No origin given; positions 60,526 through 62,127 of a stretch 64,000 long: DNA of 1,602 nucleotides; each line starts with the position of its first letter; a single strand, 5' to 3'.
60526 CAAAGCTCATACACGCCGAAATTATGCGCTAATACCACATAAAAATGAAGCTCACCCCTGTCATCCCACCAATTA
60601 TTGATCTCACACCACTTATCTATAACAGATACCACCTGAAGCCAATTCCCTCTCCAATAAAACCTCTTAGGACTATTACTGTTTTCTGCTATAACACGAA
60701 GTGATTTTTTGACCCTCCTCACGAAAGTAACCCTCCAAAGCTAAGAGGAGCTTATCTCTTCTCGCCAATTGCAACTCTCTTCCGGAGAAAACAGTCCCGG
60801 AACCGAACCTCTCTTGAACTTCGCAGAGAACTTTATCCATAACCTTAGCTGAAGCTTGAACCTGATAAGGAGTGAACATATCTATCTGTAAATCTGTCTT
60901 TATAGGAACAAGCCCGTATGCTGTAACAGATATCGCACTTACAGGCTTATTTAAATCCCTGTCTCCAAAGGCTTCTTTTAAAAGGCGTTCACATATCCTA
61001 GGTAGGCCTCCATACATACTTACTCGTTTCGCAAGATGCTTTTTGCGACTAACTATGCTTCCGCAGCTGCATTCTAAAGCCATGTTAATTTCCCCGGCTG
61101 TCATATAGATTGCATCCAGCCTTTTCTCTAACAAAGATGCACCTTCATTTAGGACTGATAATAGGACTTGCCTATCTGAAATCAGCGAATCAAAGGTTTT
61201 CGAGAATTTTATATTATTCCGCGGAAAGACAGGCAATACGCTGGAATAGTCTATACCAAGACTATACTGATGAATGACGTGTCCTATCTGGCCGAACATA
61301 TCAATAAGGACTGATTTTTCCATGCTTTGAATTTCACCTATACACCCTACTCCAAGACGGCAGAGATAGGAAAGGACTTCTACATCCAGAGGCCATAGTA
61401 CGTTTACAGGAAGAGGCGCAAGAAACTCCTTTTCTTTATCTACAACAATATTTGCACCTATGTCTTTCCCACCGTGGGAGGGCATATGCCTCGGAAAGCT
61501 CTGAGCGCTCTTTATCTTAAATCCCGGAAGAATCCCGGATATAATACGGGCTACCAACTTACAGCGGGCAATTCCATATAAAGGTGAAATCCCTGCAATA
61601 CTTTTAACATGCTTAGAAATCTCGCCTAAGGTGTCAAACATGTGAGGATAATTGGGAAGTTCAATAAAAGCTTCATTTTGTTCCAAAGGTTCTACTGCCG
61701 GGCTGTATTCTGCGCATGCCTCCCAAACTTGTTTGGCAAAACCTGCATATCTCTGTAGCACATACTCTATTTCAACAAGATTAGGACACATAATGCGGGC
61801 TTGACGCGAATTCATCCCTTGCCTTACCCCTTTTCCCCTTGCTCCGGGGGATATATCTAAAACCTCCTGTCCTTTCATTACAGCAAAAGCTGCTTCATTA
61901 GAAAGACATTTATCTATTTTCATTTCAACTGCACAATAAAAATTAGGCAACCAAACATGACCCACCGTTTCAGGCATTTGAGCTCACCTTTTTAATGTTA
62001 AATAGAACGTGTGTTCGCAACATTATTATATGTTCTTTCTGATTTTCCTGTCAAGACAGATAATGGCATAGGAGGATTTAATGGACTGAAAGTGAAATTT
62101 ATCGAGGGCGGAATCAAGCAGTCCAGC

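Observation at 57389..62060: SOS-controlled imuB / small ORF / dnaE2 mutagenesis cassette lacking imuA, in a sporulating Clostridia-like genome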

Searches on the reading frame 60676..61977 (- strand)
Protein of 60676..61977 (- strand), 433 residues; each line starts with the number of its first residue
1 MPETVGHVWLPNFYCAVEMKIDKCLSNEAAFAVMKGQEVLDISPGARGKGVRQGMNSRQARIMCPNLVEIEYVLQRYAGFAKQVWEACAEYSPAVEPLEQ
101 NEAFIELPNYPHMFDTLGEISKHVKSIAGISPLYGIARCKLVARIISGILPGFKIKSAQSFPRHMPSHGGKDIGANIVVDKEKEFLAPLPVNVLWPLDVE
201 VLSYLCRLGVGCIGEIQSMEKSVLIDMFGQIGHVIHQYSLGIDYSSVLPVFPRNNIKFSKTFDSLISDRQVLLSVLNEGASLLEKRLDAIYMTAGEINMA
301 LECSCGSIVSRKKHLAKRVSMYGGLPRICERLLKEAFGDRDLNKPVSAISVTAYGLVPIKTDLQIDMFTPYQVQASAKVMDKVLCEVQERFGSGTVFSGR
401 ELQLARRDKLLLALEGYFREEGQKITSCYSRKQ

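Call 4: search_protein_families(library=pfam, proteins=[window:60676-61977:-], max_evalue=0.1)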
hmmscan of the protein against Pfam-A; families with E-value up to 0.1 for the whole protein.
window:60676-61977:- (433 aa): 2 families
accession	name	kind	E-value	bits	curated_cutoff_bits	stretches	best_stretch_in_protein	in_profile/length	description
PF00817.25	IMS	-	6.2e-22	78.6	23.2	1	8-147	1-147/148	impB/mucB/samB family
PF11799.13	IMS_C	-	0.0021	18.9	20.7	1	259-366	7-108/109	impB/mucB/samB family C-terminal domain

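Call 5: search_protein_families(library=ncbifam, proteins=[window:60676-61977:-], max_evalue=0.1)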
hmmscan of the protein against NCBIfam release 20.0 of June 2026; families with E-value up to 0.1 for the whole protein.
window:60676-61977:- (433 aa): 10 families
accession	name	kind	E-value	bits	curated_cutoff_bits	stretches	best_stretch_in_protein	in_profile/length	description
NF003015.0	PRK03858.1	subfamily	2.2e-30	106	367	2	5-148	9-154/399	DNA polymerase IV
NF002751.0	PRK02794.1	equivalog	4.9e-29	101.5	371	1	5-406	40-422/425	DNA polymerase IV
NF002848.0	PRK03103.1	subfamily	1.2e-25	89.9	381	1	39-404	44-394/410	DNA polymerase IV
NF002677.0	PRK02406.1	equivalog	3.1e-23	82.4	256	2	7-148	10-158/357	DNA polymerase IV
NF002492.0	PRK01810.1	equivalog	4.6e-23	81.6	399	1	7-403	14-396/412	DNA polymerase IV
NF002882.0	PRK03348.1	equivalog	3.2e-21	75.6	389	1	41-356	45-344/461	DNA polymerase IV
NF010731.0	PRK14133.1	equivalog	4.3e-18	65.7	362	1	4-335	4-319/352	DNA polymerase IV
NF002883.0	PRK03352.1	equivalog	4.1e-08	32.8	330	1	42-269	50-259/347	DNA polymerase IV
NF002292.0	PRK01216.1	equivalog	0.002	17.2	339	1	46-147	50-155/351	DNA polymerase IV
NF002955.0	PRK03609.1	subfamily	0.0099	14.8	431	1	39-212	37-202/422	translesion error-prone DNA polymerase V subunit UmuC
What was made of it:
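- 60676..61977 (-): Inactive Y-family polymerase homolog (iPolY/ImuY-like), 433 aa; the N-terminal part of a split ImuB. Pfam IMS E 6e-22, and far below every NCBIfam Pol IV cutoff (calls 4, 5).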

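Call 16: find_homologous_proteins(query=window:60676-61977:-, max_evalue=0.00001)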
Query window:60676-61977:- (433 aa): 53 proteins with E <= 0.00001 among 4874 candidates.
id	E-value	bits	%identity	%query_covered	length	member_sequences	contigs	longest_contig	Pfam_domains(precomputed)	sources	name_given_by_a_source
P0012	1.8e-290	981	100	100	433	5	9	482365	PF00817.26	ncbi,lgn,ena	-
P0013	1.6e-226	770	81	100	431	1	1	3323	PF00817.26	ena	-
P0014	4.2e-189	647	65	99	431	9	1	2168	PF00817.26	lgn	-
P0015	5.1e-182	624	65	99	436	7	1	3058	PF00817.26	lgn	-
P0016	9.5e-182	623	64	100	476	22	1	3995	PF00817.26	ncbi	-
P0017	3.1e-181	621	65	99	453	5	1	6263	PF00817.26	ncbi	-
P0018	7.0e-181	620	64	100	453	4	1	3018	PF00817.26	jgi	-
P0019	1.4e-180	619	64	100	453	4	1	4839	PF00817.26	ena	-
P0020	3.3e-178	611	65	100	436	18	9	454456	PF00817.26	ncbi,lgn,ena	-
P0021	1.5e-151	523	55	99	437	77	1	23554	PF00817.26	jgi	jgi:DNA polymerase-4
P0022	2.6e-99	351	42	100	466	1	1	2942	PF00817.26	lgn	-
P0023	1.3e-95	339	39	98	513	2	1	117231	PF00817.26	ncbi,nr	ncbi:MAG: hypothetical protein QME92_03775 [Bacillota bacterium]|nr:hypothetical protein [Bacillota 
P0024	2.4e-92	328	38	100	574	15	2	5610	PF00817.26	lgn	-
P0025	5.8e-90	320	36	99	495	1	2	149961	PF00817.26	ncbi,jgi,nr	ncbi:MAG: hypothetical protein NUW12_08470 [Firmicutes bacterium]|jgi:DNA polymerase-4|nr:hypothetic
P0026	4.4e-78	281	57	55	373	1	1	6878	PF03990.21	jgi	jgi:hypothetical protein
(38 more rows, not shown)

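Call 17: search_solved_structures(query=window:60676-61977:-, max_evalue=0.001, show_alignments=3)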
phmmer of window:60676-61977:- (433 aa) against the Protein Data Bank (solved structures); distinct sequences matched with E-value up to 0.001: 23.
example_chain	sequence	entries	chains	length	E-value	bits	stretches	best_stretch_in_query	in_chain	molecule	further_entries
7yll_A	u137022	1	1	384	1.3e-14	57.2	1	5-402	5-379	DNA polymerase IV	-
4irc_F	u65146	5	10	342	1.2e-09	40.9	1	5-262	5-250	DNA polymerase IV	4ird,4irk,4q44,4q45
4r8u_A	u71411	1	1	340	3.2e-09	39.5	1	6-262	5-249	DNA polymerase IV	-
4r8u_B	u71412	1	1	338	3.4e-09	39.4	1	6-262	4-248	DNA polymerase IV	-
4ir1_F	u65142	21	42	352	3.5e-09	39.3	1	5-262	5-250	DNA polymerase IV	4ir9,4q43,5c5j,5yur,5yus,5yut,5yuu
6jup_F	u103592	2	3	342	1.8e-08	37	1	6-262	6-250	DNA polymerase IV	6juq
6juq_A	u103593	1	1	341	1.9e-08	36.9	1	7-262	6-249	DNA polymerase IV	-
3h40_A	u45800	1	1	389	4.7e-08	35.6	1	5-109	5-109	DNA polymerase iota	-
2alz_A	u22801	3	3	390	4.7e-08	35.6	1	5-109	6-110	DNA polymerase iota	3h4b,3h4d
1t3n_A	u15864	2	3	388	5e-08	35.5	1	5-109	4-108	polymerase (DNA directed) iota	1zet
2dpi_A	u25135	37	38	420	6e-08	35.3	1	5-108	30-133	DNA polymerase iota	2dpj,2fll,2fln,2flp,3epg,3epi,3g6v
5kt6_A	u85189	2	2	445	7.6e-08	34.9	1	5-108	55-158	DNA polymerase iota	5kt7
9drc_A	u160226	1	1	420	3.9e-07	32.6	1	5-109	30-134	DNA polymerase iota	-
5kt4_A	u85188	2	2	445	6e-07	32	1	5-109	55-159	DNA polymerase iota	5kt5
3gqc_A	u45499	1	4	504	1.4e-06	30.8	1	32-257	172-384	DNA repair protein REV1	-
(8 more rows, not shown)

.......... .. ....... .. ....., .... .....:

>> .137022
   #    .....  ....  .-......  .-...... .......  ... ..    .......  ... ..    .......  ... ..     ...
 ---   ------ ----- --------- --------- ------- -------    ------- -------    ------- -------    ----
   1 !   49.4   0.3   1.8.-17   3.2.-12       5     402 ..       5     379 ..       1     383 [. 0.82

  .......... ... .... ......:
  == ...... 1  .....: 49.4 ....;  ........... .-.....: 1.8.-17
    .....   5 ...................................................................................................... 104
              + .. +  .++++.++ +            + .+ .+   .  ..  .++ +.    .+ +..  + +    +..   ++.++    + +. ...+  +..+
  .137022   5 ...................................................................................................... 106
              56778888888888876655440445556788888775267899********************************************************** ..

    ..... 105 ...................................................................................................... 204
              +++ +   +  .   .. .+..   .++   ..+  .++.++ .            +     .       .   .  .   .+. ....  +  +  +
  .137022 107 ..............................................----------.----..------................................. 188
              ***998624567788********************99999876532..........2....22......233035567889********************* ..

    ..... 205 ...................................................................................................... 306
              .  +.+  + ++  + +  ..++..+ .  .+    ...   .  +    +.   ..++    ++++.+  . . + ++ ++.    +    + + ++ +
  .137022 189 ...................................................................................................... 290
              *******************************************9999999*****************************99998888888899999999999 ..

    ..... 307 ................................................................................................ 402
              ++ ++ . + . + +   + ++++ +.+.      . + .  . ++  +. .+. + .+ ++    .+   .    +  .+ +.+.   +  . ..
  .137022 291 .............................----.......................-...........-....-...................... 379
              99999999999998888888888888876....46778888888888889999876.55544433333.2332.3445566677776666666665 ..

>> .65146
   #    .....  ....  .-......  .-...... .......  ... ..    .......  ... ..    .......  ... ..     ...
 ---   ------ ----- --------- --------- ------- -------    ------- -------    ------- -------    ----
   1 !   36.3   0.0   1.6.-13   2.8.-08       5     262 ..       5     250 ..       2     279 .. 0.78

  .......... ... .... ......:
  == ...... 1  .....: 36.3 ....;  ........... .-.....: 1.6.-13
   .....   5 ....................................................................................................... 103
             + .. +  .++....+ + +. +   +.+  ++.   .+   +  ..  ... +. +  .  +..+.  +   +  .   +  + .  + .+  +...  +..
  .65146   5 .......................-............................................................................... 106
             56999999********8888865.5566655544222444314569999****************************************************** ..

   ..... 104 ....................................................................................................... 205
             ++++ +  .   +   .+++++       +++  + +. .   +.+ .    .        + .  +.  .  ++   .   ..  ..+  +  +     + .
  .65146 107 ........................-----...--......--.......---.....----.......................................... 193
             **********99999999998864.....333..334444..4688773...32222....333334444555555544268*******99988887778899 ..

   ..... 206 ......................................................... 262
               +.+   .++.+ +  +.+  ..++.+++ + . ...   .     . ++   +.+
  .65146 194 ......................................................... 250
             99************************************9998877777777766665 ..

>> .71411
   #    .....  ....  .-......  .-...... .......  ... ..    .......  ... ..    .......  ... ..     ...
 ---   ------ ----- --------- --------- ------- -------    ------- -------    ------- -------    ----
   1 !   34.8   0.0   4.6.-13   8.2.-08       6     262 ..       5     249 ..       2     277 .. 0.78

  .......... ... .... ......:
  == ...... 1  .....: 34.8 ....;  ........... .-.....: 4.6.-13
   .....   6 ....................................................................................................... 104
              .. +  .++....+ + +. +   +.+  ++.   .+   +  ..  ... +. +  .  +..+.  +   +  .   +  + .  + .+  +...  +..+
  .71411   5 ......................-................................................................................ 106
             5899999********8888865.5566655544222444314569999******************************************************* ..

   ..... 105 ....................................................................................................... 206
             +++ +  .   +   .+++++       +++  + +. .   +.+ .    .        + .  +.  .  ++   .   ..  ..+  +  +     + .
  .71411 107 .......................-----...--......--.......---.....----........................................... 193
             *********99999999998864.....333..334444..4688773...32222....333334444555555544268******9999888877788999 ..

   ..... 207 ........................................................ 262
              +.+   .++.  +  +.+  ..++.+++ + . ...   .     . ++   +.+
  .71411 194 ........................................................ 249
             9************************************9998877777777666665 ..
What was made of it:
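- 60676..61977 (-): Aligned to E. coli Pol IV (PDB 4irc): D8 aligns to W9, D10 to P11, D103 to N101, and E104 is kept as E102 (call 17).
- On iPolY-ImuB-C-DnaE2X (ImuY-type, split-ImuB) mutagenesis cassette: W9, N101 and E102 align to D8, D103 and E104 of E. coli Pol IV (call 17).
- On Active DinB / Pol IV: Two carboxylates are missing (call 17).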

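Call 24: find_related_loci(query=A2, collection=genome_contigs, flank=7000)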
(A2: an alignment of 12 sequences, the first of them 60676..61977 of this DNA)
Query A2 (433 aa) in genome_contigs; peptide patterns used: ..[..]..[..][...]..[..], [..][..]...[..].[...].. (x = any residue, [..] = any of these).
26 stretches matched a pattern; 17 encode a relative of the query (tblastn E <= 1e-3); 17 distinct loci.
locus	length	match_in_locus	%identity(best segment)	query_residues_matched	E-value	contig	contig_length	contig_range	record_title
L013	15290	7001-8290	66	1-430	0e+0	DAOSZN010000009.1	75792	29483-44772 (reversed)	MAG TPA_asm: Bacillota bacterium isolate AMR_MDS_2058 NODE_267_length_75792_cov_10.871146, whole genome shotgun sequence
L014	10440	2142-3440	65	1-433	0e+0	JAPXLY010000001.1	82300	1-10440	MAG: Bacillota bacterium isolate binned_ad_5.35 NODE_258_length_82300_cov_14.463985, whole genome shotgun sequence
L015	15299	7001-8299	65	1-433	0e+0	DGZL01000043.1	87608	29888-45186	MAG TPA_asm: Firmicutes bacterium UBA4981 UBA4981_contig_3939, whole genome shotgun sequence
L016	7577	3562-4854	64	1-431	0e+0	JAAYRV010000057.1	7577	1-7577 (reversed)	MAG: Bacillota bacterium isolate AS23ysBPME_252 37425_AS23, whole genome shotgun sequence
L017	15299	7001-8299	55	1-428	4e-157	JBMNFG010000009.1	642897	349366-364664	MAG: Bacillota bacterium isolate SBF912LR0HQ0073 contig_4745, whole genome shotgun sequence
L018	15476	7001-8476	39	7-432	4e-105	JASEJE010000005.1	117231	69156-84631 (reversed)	MAG: Bacillota bacterium isolate Yes71-24 NODE_5_length_117231_cov_64.737480, whole genome shotgun sequence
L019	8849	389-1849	38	5-432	2e-102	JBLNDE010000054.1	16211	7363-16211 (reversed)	MAG: Bacillota bacterium isolate MAG107 PRJNA950955_bin16_renamed_53, whole genome shotgun sequence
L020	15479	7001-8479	37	1-432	5e-102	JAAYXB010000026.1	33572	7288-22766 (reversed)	MAG: Bacillota bacterium isolate AS02xzSISU_21 12536_AS02, whole genome shotgun sequence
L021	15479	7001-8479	38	1-432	2e-102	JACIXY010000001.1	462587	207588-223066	MAG: Bacillota bacterium isolate MAG-64 Firmicutes_O3_bin27_Scaffold_1, whole genome shotgun sequence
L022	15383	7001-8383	37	1-427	7e-95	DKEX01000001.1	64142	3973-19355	MAG TPA_asm: Firmicutes bacterium UBA6811 UBA6811_contig_1806, whole genome shotgun sequence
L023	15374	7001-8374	37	5-427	6e-89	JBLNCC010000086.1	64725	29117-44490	MAG: Betaproteobacteria bacterium isolate MAG135 PRJNA950955_bin41_renamed_85, whole genome shotgun sequence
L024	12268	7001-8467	37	1-427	1e-99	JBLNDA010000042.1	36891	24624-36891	MAG: Clostridia bacterium isolate MAG111 PRJNA950955_bin2_renamed_42, whole genome shotgun sequence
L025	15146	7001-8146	24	4-404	1e-19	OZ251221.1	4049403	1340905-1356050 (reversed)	MAG: bacterium isolate 32a2cbb7-c6c8-45cd-829d-ddd1ef6a6eb2 genome assembly, chromosome: 1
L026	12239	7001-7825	26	2-287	3e-18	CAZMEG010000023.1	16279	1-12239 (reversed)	MAG TPA_asm: uncultured Cytophagia bacterium isolate SRP162660_co1_270 genome assembly, contig: NODE_1884_length_16279_c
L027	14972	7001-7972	24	4-327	8e-18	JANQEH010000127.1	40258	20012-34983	MAG: bacterium isolate PL23a_bin.125 k99_3280762, whole genome shotgun sequence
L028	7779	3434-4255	25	3-287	2e-12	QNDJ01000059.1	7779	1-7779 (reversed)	MAG: candidate division KSB1 bacterium isolate B21_G16 B21_Guay16_scaffold_08402, whole genome shotgun sequence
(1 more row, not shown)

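Call 34: search_protein_families(library=pfam, proteins=[L025:6995-8180:+, L028:3425-4616:+], max_evalue=0.01)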
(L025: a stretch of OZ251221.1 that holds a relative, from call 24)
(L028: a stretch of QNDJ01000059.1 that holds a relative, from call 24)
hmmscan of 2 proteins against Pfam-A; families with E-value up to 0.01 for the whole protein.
L025:6995-8180:+ (395 aa): 4 families
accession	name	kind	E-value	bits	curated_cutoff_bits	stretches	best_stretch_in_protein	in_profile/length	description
PF00817.25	IMS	-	1.7e-43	148.5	23.2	1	7-153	1-147/148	impB/mucB/samB family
PF11799.13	IMS_C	-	8e-17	62.1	20.7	1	243-343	3-100/109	impB/mucB/samB family C-terminal domain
PF21999.2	IMS_HHH_1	-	1.4e-06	29.1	27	1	181-231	3-53/53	DNA polymerase-iota, thumb domain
PF11798.14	IMS_HHH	-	6.5e-05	23.4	24.4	1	172-197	7-32/32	IMS family HHH motif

L028:3425-4616:+ (397 aa): 6 families
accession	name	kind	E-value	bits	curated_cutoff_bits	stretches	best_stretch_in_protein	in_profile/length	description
PF00817.25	IMS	-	7.4e-41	139.9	23.2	1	9-155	1-147/148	impB/mucB/samB family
PF11799.13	IMS_C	-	7.6e-17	62.2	20.7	1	243-343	1-99/109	impB/mucB/samB family C-terminal domain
PF21999.2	IMS_HHH_1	-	2.3e-08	34.8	27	1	181-233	1-53/53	DNA polymerase-iota, thumb domain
PF11798.14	IMS_HHH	-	2.1e-06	28.1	24.4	1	170-199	3-32/32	IMS family HHH motif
PF14520.12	HHH_5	-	0.0018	19.1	27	1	180-225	4-51/57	Helix-hairpin-helix domain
PF21704.3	POLH-Rev1_HhH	-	0.0065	17.1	27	0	179-232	2-56/56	DNApol eta/Rev1, HhH motif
